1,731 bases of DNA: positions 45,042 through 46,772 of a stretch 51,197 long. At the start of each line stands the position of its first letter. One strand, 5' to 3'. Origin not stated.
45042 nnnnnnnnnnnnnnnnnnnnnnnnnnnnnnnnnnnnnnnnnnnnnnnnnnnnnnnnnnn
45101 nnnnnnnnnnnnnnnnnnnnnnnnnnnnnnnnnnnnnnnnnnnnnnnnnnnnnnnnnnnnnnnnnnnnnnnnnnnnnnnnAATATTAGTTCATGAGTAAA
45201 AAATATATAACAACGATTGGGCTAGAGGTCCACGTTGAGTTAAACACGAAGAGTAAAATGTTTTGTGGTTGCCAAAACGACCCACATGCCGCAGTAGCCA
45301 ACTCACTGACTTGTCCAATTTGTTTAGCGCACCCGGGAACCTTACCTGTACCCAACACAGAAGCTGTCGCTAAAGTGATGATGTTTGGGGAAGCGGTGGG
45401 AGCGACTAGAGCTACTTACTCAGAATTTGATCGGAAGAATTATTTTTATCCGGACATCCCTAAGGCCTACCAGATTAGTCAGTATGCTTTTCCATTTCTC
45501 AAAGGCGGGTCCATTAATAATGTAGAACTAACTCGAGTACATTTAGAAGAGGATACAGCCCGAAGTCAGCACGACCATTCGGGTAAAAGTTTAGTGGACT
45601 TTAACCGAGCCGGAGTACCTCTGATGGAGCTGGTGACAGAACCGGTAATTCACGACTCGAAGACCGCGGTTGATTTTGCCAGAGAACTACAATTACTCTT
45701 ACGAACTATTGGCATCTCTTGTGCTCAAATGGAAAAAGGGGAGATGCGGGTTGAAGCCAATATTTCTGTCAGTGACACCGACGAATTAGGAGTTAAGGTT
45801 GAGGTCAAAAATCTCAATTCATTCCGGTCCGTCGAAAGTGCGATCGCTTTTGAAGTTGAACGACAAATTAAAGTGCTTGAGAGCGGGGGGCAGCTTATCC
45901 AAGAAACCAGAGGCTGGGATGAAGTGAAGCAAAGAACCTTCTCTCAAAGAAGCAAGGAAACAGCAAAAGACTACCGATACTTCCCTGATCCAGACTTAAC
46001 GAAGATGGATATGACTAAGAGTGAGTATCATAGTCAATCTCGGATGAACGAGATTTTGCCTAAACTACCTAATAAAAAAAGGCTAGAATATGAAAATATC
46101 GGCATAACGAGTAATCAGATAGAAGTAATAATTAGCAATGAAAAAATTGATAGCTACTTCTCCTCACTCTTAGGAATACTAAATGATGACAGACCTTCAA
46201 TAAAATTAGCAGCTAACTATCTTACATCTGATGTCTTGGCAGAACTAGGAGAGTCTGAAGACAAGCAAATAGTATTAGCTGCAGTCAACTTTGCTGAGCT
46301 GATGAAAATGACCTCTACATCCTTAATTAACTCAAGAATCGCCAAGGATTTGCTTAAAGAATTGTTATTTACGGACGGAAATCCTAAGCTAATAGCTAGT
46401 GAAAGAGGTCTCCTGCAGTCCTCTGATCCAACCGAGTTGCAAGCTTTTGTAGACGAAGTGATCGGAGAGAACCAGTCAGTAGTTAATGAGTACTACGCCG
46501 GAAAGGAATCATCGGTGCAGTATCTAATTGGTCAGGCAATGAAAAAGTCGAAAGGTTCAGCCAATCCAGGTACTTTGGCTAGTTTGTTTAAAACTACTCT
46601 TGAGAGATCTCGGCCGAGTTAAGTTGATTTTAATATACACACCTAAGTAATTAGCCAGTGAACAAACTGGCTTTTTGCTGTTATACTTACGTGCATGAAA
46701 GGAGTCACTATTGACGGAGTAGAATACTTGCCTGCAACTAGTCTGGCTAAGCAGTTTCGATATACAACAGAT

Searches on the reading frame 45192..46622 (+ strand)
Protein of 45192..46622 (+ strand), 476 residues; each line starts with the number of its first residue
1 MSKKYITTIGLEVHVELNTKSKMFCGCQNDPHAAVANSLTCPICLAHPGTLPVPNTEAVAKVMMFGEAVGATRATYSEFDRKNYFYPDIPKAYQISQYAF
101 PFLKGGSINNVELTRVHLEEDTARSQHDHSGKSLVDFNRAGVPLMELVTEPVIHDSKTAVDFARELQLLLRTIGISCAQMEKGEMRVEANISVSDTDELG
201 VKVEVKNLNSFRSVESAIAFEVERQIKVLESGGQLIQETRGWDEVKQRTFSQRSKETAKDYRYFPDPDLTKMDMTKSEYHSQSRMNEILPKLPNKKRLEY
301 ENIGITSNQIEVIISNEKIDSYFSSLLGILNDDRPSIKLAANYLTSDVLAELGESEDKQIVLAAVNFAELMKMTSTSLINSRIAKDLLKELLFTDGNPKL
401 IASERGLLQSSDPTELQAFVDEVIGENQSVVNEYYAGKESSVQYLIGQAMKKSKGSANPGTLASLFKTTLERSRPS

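Call 63: search_protein_families(library=pfam, proteins=[window:45192-46622:+])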
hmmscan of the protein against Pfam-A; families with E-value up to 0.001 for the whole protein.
window:45192-46622:+ (476 aa): 2 families
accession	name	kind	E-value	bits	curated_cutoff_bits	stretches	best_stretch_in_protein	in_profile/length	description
PF02934.20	GatB_N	-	8e-102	340.6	23.4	1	8-277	2-274/277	GatB/GatE catalytic domain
PF02637.23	GatB_Yqey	-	1.5e-30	106.5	27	1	335-470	11-148/148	GatB domain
